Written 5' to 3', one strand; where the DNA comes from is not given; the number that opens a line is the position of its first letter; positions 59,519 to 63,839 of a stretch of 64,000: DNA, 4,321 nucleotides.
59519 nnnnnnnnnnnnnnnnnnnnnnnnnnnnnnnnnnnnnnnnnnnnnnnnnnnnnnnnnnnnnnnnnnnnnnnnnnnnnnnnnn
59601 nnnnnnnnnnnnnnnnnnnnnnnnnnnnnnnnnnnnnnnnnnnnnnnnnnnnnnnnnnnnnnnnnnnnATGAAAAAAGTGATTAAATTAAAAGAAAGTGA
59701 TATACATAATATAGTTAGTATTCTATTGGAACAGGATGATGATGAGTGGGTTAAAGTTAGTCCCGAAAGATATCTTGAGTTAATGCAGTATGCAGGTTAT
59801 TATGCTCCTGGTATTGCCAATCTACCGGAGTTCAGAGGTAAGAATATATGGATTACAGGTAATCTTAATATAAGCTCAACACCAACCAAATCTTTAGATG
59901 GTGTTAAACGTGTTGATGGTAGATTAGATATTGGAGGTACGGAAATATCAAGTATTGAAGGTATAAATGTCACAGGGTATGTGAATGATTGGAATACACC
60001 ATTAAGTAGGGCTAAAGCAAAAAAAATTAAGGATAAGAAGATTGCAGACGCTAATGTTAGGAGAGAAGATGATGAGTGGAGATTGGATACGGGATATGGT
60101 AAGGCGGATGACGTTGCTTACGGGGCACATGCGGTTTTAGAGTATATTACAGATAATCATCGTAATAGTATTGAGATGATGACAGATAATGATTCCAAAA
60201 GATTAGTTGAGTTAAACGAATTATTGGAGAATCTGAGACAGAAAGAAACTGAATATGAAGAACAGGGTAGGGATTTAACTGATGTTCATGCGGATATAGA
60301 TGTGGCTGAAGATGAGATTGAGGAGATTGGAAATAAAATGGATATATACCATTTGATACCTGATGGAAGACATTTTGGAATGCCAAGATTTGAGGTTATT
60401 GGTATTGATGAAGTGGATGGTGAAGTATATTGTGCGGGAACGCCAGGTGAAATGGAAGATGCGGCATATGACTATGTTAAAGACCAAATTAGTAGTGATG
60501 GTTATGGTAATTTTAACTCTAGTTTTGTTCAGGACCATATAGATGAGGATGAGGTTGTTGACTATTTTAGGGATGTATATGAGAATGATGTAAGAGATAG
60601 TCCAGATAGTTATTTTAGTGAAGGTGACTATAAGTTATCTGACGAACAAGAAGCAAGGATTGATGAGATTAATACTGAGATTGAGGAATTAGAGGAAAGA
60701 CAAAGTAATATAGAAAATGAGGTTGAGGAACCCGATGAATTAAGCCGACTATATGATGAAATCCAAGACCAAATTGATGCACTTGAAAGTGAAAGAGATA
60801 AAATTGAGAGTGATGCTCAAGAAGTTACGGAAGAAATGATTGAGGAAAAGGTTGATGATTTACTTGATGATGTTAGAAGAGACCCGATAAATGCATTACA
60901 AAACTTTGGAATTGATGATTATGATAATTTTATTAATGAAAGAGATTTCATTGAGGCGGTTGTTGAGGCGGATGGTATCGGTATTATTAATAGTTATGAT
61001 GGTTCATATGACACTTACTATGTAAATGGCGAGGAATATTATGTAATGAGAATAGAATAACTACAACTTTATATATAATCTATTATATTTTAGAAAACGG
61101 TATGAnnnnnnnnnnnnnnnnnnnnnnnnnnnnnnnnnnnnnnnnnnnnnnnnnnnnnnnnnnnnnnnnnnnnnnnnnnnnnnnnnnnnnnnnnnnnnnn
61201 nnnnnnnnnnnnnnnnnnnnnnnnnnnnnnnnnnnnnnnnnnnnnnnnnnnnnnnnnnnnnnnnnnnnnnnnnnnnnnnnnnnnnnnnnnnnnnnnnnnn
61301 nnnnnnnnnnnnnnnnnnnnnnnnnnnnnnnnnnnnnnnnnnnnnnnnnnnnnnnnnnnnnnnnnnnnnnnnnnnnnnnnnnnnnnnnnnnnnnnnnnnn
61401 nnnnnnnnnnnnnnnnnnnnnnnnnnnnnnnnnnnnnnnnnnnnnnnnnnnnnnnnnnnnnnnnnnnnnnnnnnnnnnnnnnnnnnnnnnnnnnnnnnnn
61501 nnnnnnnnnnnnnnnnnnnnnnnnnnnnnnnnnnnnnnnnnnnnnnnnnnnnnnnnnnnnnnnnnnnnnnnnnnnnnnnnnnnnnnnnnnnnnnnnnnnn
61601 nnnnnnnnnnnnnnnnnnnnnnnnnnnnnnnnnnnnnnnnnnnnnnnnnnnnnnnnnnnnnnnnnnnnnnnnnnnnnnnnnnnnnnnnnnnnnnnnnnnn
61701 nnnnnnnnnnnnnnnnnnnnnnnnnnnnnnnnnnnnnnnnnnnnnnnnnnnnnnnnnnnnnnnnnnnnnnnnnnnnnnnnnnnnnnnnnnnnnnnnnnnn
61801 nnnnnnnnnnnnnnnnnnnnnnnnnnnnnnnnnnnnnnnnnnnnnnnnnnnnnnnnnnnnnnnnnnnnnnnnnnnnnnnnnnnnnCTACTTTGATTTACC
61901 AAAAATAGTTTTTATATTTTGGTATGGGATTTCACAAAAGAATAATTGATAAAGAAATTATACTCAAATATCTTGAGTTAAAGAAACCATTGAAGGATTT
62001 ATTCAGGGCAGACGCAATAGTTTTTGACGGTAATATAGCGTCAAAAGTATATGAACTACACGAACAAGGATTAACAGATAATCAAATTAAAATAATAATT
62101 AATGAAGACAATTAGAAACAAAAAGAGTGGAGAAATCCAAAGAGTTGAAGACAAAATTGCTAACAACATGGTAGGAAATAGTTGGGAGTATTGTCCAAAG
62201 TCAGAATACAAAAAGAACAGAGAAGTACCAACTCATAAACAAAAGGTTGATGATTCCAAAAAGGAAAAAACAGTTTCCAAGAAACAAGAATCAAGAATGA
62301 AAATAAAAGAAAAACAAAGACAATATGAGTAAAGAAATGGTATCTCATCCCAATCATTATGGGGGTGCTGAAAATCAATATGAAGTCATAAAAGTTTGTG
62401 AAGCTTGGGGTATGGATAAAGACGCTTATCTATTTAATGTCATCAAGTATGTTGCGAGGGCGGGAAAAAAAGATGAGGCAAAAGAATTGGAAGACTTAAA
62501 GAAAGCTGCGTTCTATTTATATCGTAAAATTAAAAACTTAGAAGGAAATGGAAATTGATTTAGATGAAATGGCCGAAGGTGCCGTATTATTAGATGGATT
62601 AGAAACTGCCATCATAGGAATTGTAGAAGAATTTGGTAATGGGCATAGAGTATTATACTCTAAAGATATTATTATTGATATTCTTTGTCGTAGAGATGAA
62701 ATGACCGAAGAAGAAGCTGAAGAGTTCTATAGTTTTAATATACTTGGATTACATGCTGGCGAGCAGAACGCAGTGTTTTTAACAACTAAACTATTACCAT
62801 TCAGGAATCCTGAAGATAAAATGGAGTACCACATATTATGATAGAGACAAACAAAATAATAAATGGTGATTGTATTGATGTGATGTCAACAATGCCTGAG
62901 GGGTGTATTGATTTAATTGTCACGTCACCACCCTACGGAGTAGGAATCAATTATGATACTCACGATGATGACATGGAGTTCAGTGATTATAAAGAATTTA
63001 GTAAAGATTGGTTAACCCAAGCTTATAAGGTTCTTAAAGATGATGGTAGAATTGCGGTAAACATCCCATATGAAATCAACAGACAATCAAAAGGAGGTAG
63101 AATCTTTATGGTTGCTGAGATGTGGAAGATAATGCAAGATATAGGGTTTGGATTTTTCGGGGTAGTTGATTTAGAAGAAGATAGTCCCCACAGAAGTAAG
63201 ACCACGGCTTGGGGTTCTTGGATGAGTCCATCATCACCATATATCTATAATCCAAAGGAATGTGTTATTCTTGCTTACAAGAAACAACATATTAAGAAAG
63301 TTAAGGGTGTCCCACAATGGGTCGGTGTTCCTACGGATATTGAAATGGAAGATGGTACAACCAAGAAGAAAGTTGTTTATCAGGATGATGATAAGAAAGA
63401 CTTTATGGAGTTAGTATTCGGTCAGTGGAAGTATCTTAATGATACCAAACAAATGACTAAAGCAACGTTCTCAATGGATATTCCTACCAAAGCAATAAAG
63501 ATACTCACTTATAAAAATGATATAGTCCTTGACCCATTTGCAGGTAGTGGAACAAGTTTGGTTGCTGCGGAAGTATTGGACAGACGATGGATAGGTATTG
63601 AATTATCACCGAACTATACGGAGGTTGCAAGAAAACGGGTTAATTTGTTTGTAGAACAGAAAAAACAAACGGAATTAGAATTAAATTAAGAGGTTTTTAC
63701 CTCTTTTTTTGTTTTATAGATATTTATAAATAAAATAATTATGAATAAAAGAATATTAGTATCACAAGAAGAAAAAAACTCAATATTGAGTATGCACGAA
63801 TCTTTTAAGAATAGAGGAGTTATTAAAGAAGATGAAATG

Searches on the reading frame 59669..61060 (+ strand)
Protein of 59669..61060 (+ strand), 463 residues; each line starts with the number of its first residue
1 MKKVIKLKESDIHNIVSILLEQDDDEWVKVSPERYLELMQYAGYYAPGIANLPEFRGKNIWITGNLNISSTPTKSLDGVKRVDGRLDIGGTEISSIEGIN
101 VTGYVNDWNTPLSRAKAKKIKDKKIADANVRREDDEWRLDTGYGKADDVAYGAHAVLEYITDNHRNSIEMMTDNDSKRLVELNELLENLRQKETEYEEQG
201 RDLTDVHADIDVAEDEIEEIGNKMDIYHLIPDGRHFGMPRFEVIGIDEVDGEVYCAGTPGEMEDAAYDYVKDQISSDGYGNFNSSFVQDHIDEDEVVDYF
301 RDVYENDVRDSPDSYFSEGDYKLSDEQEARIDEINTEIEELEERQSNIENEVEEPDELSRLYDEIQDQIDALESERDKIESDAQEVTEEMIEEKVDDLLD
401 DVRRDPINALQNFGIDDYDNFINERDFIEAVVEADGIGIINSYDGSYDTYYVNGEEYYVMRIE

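Call 20: search_protein_families(library=phrogs, proteins=[window:59669-61060:+], max_evalue=0.001)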
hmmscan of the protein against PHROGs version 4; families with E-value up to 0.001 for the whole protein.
window:59669-61060:+ (463 aa): 2 families
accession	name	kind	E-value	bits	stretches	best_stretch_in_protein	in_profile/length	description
phrog_77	-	DNA, RNA and nucleotide metabolism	2.4e-07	30.7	1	169-424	647-815/967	SbcC-like subunit of palindrome specific endonuclease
phrog_95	-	integration and excision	9.6e-06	25.4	1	290-399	419-531/651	integrase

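Call 50: find_related_loci(query=window:59669-61060:+, collection=viral_contigs, flank=2500)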
Query window:59669-61060:+ (463 aa) in viral_contigs; peptide patterns used: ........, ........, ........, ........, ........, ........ (x = any residue, [..] = any of these).
75 stretches matched a pattern; 21 encode a relative of the query (tblastn E <= 1e-3); 21 distinct loci.
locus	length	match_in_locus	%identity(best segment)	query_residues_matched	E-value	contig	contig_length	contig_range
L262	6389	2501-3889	92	1-463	0e+0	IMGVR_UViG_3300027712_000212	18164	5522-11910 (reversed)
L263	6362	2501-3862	40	1-463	2e-94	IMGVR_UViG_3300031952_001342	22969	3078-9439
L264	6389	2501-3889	38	1-462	3e-94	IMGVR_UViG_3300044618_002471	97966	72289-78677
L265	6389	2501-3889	36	1-462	1e-88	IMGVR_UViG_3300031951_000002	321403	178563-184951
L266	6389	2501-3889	36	1-462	1e-88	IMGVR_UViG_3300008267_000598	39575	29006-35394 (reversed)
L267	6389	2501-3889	36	1-462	1e-88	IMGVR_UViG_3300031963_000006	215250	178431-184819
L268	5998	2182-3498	35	1-454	5e-71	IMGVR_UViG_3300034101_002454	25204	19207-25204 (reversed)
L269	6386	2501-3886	32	1-454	1e-64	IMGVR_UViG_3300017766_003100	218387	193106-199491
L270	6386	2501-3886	32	1-454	1e-64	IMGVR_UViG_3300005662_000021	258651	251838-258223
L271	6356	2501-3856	33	1-454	4e-57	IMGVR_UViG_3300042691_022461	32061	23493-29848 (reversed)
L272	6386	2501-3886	32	1-454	1e-64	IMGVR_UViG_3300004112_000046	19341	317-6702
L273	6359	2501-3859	32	1-454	4e-56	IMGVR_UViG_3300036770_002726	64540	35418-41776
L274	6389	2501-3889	36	1-462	1e-88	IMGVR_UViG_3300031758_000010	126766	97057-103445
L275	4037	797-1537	36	217-463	1e-30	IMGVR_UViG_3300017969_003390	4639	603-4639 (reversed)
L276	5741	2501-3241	36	217-463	3e-30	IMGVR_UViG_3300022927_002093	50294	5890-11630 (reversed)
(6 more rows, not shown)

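Call 52: search_protein_families(library=pfam, proteins=[window:59669-61060:+], max_evalue=0.01)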
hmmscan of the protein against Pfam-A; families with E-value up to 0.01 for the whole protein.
window:59669-61060:+ (463 aa): 3 families
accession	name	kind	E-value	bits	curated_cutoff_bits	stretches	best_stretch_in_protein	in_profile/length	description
PF14282.11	FlxA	-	0.00026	21.5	26.3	1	319-397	7-86/101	FlxA-like protein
PF05667.16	CCDC22_CC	-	0.0022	17.7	39.2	1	287-394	147-253/477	CCDC22 protein coiled-coil region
PF16326.10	ABC_tran_CTD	-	0.0044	17.7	32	0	322-377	1-58/69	ABC transporter C-terminal domain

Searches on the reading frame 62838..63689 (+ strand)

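Call 20: search_protein_families(library=phrogs, proteins=[window:62838-63689:+], max_evalue=0.001)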
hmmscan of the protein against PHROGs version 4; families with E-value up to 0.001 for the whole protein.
window:62838-63689:+ (283 aa): 14 families
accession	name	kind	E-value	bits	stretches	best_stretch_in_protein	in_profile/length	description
phrog_67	-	other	1.2e-43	151.2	1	2-274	121-349/743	DNA methyltransferase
phrog_498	-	other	2.2e-27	96.8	1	15-279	214-430/633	DNA methyltransferase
phrog_3008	-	other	1.9e-16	61.1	1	214-275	157-218/244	DNA methyltransferase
phrog_6025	-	other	2.6e-16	60.8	1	2-104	9-100/192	DNA methyltransferase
phrog_12517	-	unknown function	7e-14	52.7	2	6-107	161-263/316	-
phrog_18146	-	other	1.3e-10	41.8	1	208-258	50-101/452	DNA methyltransferase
phrog_8769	-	other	1.1e-09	39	1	221-276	6-61/71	methyltransferase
phrog_18293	-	other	1.7e-09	38.6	1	219-277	58-116/119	methyltransferase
phrog_23085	-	unknown function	5e-08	33.7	1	218-269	55-106/138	-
phrog_16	-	DNA, RNA and nucleotide metabolism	5.7e-08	32.4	1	181-280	838-921/986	DNA helicase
phrog_23148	-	unknown function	1.1e-07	33.1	1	218-269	96-147/165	-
phrog_12862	-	unknown function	9e-07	29.9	1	4-73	2-62/149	-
phrog_10183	-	other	0.00012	21.5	0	205-269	97-158/889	DNA methyltransferase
phrog_6952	-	other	0.00015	22.6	1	221-270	128-177/181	DNA methyltransferase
